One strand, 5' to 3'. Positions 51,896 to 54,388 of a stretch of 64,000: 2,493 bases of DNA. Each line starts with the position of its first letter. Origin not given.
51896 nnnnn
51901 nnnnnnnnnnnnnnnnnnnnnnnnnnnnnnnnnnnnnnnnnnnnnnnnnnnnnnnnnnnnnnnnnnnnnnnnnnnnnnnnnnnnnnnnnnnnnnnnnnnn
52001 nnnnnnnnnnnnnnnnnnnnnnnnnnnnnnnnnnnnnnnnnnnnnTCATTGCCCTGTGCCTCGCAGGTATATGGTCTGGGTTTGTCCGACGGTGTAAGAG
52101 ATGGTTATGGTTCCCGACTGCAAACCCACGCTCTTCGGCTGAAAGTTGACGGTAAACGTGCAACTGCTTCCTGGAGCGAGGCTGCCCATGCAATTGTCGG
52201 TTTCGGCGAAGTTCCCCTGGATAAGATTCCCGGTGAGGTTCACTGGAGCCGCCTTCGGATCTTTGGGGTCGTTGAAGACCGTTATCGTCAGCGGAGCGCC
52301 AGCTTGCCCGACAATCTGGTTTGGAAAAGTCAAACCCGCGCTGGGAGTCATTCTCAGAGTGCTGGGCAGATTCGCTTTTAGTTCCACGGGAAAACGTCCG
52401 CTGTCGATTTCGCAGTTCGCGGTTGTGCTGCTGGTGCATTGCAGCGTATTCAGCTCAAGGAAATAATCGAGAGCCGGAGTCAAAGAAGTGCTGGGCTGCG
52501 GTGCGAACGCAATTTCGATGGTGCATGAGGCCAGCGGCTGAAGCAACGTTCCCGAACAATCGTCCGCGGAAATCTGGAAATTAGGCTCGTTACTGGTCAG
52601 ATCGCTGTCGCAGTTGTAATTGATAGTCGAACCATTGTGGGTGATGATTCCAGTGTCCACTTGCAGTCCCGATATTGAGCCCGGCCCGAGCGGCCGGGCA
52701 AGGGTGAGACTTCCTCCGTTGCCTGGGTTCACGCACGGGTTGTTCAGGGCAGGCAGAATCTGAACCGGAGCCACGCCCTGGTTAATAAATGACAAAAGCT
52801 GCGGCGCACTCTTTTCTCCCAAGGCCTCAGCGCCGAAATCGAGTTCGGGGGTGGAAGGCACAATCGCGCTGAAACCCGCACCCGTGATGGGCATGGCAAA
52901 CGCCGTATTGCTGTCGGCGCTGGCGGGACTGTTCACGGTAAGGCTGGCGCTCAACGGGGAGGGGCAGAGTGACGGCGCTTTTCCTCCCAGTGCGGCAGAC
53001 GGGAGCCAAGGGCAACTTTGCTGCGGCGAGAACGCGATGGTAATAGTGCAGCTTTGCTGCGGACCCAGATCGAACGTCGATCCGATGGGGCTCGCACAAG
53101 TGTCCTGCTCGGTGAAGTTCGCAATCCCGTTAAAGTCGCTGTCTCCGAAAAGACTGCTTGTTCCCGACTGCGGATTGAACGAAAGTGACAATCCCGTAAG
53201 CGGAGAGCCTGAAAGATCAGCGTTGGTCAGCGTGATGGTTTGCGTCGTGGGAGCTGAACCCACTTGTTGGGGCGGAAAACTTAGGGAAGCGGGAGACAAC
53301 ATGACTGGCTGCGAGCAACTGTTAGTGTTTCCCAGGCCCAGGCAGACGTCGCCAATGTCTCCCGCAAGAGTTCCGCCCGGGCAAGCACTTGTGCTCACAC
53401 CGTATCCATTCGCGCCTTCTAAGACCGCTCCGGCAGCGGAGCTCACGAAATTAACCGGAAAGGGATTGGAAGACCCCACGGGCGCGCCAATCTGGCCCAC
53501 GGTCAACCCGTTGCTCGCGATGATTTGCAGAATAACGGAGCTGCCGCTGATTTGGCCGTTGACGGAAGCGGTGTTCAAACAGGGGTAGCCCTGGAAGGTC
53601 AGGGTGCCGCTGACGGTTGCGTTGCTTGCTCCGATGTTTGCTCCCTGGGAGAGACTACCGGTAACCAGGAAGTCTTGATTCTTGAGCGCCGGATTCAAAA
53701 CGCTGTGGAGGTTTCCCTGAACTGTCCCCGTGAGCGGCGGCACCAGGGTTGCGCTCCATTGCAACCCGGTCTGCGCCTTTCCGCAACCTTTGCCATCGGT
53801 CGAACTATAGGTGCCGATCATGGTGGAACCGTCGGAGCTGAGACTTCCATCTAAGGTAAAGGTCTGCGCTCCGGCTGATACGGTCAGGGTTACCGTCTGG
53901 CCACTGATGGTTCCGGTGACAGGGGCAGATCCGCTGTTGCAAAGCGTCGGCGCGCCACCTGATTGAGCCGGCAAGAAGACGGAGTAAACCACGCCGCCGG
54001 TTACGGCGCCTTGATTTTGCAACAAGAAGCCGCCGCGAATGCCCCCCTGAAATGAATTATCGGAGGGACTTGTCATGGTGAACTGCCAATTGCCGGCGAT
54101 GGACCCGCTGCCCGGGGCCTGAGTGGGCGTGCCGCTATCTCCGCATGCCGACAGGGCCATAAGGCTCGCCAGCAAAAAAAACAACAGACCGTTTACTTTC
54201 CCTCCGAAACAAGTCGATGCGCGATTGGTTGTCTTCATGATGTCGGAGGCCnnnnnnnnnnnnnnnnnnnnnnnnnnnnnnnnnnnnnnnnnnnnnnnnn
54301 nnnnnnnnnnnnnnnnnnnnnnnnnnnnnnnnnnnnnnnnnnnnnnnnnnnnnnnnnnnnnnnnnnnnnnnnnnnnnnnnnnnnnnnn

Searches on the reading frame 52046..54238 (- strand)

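Call 75: search_protein_families(library=pfam, proteins=[window:52046-54238:-], max_evalue=0.00001)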
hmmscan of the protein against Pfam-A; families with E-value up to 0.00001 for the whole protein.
window:52046-54238:- (730 aa): 5 families
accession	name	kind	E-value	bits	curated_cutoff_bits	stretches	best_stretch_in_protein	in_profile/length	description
PF22073.2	Cep192_D4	-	8e-14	52.2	35.5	0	680-729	59-111/112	Cep192 domain 4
PF12371.14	TMEM131_like_N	-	1.4e-09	38.5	28.8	0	630-713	3-82/84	Transmembrane protein 131-like N-terminal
PF15780.11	ASH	-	1e-08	35.6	27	0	634-713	12-88/98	Abnormal spindle-like microcephaly-assoc'd, ASPM-SPD-2-Hydin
PF22544.2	HYDIN_VesB_CFA65-like_Ig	-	5.7e-08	33.3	25.5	0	672-727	45-99/100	HYDIN/CFA65/VesB-like, Ig-like domain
PF24507.1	Ig_CFAP65_4th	-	1.7e-06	28.8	27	0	681-729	28-76/76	CFAP65, fourth Ig-like domain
